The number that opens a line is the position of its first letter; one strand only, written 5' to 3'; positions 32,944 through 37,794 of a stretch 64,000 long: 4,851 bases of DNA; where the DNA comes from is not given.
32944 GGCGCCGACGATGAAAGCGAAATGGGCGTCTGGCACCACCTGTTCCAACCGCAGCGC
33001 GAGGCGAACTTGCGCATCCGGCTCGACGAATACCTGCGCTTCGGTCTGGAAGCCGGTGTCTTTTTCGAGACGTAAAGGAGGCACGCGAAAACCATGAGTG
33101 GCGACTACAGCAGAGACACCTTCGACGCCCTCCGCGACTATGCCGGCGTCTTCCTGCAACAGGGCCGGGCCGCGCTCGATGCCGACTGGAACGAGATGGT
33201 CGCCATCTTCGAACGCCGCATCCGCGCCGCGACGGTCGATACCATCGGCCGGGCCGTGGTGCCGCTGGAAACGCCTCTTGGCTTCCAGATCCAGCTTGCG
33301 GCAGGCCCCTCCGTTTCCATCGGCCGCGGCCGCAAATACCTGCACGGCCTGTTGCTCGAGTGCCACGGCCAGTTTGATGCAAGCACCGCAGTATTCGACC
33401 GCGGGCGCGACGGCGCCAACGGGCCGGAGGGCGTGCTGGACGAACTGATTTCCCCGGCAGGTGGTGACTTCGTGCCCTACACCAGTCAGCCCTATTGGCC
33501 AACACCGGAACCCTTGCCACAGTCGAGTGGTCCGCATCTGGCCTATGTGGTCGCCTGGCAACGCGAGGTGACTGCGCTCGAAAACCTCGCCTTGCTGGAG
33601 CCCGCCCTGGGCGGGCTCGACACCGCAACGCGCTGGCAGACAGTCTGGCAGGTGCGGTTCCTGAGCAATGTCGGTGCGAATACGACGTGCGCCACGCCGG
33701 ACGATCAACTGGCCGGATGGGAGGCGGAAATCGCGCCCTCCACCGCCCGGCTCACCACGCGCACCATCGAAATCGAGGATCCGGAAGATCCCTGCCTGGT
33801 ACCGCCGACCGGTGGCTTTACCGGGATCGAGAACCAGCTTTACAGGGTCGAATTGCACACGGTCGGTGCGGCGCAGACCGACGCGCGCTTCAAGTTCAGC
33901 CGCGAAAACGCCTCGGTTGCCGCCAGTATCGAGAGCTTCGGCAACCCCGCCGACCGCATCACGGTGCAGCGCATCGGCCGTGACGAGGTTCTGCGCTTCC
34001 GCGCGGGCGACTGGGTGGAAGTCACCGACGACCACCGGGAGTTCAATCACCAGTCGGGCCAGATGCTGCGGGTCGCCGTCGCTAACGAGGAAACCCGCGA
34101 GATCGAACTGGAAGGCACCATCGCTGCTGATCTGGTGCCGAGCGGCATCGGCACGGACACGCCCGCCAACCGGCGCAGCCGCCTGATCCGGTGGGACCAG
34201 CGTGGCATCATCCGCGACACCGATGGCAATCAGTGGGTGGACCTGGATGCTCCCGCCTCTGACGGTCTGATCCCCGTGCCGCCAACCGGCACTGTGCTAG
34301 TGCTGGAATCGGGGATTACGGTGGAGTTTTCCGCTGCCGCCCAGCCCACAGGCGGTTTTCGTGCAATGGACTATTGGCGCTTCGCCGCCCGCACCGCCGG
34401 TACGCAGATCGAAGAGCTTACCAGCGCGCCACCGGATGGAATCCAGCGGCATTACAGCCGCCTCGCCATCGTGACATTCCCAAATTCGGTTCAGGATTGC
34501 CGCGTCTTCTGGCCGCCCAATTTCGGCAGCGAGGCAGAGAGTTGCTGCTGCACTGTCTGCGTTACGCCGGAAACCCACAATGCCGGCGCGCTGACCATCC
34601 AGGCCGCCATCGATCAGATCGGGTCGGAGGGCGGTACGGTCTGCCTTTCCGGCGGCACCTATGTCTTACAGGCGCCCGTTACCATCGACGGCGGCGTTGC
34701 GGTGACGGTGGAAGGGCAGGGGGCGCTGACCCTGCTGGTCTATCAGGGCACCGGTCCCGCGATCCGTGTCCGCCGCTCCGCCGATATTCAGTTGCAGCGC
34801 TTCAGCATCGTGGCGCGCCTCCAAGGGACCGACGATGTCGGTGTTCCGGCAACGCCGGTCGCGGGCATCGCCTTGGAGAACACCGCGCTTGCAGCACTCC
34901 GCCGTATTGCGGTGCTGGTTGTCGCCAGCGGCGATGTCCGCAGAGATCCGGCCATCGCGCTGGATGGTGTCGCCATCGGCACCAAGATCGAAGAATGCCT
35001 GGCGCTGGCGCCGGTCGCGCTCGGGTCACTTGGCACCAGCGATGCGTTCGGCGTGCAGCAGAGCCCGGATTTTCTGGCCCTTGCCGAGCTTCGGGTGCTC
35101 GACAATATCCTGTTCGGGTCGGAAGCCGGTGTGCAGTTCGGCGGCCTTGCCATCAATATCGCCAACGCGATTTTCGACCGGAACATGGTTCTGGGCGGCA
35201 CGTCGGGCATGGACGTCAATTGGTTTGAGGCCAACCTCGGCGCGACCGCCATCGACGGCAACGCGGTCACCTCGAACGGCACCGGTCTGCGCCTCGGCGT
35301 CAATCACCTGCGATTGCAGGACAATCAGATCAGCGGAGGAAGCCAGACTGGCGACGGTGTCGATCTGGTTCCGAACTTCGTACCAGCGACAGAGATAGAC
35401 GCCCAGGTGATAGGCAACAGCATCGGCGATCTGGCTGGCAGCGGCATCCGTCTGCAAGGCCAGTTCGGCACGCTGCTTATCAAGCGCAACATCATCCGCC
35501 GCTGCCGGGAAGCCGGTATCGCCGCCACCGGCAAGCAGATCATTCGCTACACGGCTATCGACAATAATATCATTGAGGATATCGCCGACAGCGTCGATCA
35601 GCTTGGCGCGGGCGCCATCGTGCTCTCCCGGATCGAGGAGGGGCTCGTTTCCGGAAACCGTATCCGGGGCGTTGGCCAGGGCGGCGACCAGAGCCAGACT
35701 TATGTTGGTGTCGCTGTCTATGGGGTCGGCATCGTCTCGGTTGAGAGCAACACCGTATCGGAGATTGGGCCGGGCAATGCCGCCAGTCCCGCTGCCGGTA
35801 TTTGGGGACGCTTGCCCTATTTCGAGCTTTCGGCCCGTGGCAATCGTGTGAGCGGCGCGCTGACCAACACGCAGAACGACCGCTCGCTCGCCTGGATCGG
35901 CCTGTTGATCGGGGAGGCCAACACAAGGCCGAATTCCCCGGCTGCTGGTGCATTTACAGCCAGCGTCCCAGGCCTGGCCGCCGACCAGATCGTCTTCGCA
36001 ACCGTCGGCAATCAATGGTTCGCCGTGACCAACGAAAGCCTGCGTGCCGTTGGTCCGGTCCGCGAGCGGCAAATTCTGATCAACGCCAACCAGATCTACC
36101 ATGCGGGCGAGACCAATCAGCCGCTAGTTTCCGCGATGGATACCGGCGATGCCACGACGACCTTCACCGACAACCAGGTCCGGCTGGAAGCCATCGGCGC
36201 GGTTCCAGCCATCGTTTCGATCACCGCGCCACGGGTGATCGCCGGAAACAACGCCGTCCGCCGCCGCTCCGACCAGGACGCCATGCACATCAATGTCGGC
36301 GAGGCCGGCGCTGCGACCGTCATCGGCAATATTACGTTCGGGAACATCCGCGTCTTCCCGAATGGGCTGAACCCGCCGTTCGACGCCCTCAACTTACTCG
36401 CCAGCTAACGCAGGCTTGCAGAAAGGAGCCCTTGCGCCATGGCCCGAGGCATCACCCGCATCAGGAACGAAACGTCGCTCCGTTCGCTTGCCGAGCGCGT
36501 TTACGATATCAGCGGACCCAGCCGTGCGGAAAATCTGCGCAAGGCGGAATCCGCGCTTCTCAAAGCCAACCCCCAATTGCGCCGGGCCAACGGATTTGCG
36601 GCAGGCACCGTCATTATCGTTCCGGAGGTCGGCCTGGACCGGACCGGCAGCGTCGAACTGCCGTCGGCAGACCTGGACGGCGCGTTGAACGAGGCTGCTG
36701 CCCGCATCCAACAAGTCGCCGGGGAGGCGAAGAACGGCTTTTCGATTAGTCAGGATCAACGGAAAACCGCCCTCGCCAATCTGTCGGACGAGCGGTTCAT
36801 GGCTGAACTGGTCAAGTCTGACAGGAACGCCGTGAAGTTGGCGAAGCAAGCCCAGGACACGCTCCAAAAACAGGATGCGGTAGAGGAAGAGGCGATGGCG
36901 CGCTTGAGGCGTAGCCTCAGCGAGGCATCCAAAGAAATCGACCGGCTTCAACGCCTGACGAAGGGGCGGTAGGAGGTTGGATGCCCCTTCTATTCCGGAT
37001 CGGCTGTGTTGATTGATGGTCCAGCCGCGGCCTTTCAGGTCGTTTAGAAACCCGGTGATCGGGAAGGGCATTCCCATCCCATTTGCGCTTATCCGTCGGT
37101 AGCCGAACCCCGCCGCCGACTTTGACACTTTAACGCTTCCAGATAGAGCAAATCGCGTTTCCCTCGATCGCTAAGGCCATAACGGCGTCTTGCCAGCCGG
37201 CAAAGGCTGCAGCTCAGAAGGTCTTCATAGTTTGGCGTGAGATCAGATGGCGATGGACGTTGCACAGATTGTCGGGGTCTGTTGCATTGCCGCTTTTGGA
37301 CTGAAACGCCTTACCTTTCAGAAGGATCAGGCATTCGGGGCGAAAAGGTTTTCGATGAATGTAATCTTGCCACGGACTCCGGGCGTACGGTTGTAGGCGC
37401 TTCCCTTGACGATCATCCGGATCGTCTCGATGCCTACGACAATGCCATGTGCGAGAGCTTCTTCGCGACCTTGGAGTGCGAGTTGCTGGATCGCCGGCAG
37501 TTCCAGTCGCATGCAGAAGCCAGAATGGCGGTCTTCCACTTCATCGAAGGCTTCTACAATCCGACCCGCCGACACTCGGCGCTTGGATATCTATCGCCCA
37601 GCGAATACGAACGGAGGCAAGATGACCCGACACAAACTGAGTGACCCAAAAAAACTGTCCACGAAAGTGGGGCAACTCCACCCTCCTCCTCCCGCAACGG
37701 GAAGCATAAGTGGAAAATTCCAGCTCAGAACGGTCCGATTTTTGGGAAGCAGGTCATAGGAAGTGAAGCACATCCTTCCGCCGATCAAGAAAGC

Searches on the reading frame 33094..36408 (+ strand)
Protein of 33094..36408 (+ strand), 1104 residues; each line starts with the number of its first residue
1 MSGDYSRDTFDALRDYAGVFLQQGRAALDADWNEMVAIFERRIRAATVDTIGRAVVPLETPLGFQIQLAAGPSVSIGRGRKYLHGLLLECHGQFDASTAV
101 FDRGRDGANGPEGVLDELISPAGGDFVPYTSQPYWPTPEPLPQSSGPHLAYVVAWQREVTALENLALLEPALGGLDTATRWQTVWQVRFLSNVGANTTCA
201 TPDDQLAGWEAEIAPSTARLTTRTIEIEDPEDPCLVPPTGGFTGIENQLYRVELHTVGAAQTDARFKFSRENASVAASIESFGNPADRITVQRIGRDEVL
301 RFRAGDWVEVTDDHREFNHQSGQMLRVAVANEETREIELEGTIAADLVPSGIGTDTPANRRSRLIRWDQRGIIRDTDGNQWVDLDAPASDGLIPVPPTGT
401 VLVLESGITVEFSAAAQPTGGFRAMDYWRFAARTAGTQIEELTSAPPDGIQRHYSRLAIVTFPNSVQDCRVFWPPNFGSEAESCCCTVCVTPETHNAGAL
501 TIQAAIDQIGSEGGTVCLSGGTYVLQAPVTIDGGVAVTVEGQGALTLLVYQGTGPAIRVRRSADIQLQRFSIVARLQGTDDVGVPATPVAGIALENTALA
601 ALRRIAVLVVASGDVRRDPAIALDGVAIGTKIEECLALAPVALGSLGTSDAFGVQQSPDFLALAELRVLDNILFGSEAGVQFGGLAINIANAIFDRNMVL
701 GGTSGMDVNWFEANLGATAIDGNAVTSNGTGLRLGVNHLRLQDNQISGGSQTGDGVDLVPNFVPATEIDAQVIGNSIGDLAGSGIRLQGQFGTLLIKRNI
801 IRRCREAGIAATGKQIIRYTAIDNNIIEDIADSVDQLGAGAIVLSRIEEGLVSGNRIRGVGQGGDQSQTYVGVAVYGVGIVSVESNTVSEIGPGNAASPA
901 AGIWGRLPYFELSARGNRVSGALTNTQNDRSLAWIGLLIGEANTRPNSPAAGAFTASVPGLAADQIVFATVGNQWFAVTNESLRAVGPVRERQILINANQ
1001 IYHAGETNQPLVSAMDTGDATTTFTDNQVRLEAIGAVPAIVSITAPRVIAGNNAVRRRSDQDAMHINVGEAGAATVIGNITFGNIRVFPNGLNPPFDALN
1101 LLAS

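Call 5: search_protein_families(library=pfam, proteins=[window:33094-36408:+], max_evalue=0.01)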
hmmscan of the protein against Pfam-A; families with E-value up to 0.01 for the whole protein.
window:33094-36408:+ (1104 aa): 2 families
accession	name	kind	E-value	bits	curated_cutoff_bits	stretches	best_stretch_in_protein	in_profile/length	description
PF20129.4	DUF6519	-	1.5e-34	120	22.4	3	226-439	269-481/593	Family of unknown function (DUF6519)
PF13229.12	Beta_helix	-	1.5e-08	34.8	25.9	3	770-892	11-114/158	Right handed beta helix region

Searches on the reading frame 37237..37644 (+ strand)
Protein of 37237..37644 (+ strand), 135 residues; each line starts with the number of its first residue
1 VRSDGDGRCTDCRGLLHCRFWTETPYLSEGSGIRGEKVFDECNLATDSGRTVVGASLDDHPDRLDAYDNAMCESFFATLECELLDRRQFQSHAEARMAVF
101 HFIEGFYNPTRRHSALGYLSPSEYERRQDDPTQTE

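Call 85: search_protein_families(library=pfam, proteins=[window:37237-37644:+], max_evalue=0.01)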
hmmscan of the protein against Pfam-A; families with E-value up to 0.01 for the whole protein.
window:37237-37644:+ (135 aa): 2 families
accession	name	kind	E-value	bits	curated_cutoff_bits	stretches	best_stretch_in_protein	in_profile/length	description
PF13683.12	rve_3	-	1.4e-11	44.4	26.5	1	65-121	12-67/67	Integrase core domain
PF13333.12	rve_2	-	2.2e-10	40.9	22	1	73-126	1-53/56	Integrase core domain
